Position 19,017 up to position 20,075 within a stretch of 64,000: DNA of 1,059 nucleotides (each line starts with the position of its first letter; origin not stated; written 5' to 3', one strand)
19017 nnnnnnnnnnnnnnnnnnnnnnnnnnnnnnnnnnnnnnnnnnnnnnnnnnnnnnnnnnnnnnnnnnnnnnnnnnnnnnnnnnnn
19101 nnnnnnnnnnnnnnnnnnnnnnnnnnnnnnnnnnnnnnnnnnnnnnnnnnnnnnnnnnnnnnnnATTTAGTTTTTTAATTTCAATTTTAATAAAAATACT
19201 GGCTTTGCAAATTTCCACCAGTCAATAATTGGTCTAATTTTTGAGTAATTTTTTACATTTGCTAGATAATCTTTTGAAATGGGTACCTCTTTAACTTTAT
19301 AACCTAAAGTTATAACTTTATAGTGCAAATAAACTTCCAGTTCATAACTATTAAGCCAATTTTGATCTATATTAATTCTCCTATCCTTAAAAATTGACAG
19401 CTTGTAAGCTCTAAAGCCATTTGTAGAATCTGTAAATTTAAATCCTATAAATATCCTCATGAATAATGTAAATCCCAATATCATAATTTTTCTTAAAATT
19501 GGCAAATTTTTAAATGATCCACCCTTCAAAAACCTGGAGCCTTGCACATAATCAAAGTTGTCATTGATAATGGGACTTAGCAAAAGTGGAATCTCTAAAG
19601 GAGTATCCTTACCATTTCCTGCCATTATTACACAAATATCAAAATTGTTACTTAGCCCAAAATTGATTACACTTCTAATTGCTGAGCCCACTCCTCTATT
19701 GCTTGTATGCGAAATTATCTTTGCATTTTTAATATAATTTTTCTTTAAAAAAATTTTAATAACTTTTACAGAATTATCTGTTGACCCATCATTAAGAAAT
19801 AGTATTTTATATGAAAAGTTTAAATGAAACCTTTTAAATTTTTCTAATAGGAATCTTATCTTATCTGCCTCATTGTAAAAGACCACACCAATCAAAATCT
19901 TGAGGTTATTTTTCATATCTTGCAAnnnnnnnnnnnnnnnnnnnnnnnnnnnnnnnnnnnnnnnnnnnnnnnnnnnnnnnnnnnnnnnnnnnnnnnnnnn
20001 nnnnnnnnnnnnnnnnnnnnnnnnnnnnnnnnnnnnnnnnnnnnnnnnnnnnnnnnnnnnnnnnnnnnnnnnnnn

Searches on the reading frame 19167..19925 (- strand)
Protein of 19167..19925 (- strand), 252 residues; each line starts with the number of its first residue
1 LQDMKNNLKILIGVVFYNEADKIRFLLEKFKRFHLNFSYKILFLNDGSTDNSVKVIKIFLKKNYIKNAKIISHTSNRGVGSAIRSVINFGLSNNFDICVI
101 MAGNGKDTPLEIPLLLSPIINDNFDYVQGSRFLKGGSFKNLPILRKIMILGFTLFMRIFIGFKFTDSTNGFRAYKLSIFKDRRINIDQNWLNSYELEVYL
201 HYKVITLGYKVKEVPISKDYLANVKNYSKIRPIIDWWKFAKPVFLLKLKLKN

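Call 18: search_protein_families(library=pfam, proteins=[window:19167-19925:-], max_evalue=0.001)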
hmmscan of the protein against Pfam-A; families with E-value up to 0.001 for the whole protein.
window:19167-19925:- (252 aa): 1 family
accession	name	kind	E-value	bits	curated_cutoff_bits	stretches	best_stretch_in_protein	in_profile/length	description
PF00535.33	Glycos_transf_2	-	9.1e-14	52.2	23.3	1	12-181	2-166/168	Glycosyl transferase family 2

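Call 73: search_protein_families(library=ncbifam, proteins=[window:19167-19925:-], max_evalue=0.00001)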
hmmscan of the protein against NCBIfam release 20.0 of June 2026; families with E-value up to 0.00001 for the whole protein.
window:19167-19925:- (252 aa): 7 families
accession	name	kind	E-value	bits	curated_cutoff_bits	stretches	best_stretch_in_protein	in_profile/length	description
TIGR04182.1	glyco_TIGR04182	equivalog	7e-12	45.3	325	1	15-244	7-215/293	S-layer glycoprotein N-glycosyltransferase AglJ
NF041391.1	DPhHxTase_Halo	equivalog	1.7e-10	40.2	375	1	17-219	4-184/213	dolichyl-phosphate hexose transferase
NF058614.1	PPMAGASynPpgS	equivalog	2.4e-09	36.9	370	1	14-182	6-165/226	polyprenyl-phospho-N-acetylgalactosaminyl synthase PpgS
NF047588.1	GlcsyltransPgfSStrep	equivalog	1.1e-08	34.7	500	1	9-141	2-131/308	glycosyltransferase PgfS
NF007986.1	PRK10714.1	equivalog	9.6e-07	28.1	529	1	9-134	7-129/316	undecaprenyl-phosphate 4-deoxy-4-formamido-L-arabinose transferase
NF007482.0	PRK10073.1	equivalog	2.5e-06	26.8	423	1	4-82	4-76/334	glycosyltransferase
TIGR03937.1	PgaC_IcaA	equivalog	4.8e-06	25.8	422.3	1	5-89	42-123/407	poly-beta-1,6-N-acetyl-D-glucosamine synthase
